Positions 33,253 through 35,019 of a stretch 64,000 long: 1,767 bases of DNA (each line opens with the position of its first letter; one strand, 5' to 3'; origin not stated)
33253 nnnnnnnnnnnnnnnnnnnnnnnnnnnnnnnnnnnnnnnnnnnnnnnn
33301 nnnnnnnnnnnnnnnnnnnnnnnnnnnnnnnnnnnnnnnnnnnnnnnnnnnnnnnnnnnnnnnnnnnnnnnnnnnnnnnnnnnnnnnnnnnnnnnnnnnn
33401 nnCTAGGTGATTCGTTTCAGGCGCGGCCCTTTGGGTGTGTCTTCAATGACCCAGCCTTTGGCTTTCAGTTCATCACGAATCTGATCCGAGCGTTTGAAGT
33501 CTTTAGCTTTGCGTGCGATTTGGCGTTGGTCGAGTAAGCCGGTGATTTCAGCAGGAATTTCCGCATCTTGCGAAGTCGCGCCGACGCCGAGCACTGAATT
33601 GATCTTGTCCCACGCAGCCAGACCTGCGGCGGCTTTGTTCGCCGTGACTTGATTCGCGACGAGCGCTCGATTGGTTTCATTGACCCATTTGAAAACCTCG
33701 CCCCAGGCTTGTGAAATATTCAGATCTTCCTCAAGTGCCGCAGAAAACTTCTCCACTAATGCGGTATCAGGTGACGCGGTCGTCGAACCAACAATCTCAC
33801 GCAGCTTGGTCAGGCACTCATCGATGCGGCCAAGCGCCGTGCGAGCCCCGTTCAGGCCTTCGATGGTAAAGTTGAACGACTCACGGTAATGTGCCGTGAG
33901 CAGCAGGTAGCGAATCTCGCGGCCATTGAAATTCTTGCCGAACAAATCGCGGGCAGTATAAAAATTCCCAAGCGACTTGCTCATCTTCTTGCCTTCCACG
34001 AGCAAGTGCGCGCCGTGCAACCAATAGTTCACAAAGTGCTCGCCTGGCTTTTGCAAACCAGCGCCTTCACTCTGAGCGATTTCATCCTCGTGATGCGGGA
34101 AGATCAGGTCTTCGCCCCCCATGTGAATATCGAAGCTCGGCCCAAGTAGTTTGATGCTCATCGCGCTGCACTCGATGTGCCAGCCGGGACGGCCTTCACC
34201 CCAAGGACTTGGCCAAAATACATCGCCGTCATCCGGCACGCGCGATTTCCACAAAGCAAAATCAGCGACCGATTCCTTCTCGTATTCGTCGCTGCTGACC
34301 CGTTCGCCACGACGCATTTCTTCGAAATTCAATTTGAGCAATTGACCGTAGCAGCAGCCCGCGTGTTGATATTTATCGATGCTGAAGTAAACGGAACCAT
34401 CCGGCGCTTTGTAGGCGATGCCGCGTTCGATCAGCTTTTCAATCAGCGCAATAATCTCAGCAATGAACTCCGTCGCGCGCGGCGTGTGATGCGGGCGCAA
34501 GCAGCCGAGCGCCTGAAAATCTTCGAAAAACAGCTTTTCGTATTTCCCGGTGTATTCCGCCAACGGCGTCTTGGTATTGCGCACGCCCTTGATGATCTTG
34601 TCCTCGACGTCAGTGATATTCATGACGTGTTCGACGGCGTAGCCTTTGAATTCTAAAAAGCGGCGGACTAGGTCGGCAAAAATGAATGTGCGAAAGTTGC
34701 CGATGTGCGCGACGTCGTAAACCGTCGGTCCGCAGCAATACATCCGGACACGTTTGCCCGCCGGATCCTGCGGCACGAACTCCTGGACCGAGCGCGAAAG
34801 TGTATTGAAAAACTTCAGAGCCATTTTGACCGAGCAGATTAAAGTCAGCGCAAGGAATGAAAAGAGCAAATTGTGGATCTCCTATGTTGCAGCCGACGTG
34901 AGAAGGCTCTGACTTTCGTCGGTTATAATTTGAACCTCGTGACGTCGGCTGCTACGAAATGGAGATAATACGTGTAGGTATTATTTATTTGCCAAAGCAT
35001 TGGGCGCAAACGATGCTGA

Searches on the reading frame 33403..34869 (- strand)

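Call 69: search_protein_families(library=pfam, proteins=[window:33403-34869:-], max_evalue=0.001)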
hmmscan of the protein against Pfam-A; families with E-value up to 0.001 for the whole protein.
window:33403-34869:- (488 aa): 6 families
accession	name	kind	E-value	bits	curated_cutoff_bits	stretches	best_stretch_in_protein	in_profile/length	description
PF01406.26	tRNA-synt_1e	-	2.7e-107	359.1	27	1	38-342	7-299/301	tRNA synthetases class I (C) catalytic domain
PF23493.1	CysS_C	-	1.1e-08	35.5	23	1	436-480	2-46/51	Cysteinyl-tRNA ligase anticodon binding domain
PF09334.17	tRNA-synt_1g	-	2.6e-07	30.2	20.1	0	286-329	318-360/391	tRNA synthetases class I (M)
PF09190.17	DALR_2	-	1.2e-06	29.4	22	1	374-429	1-55/57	DALR domain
PF01921.24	tRNA-synt_1f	-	9.8e-05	21.9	27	0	52-90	34-71/360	tRNA synthetases class I (K)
PF00133.28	tRNA-synt_1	-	0.00015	21.1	22.7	0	279-333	359-412/414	tRNA synthetases class I (I, L, M and V)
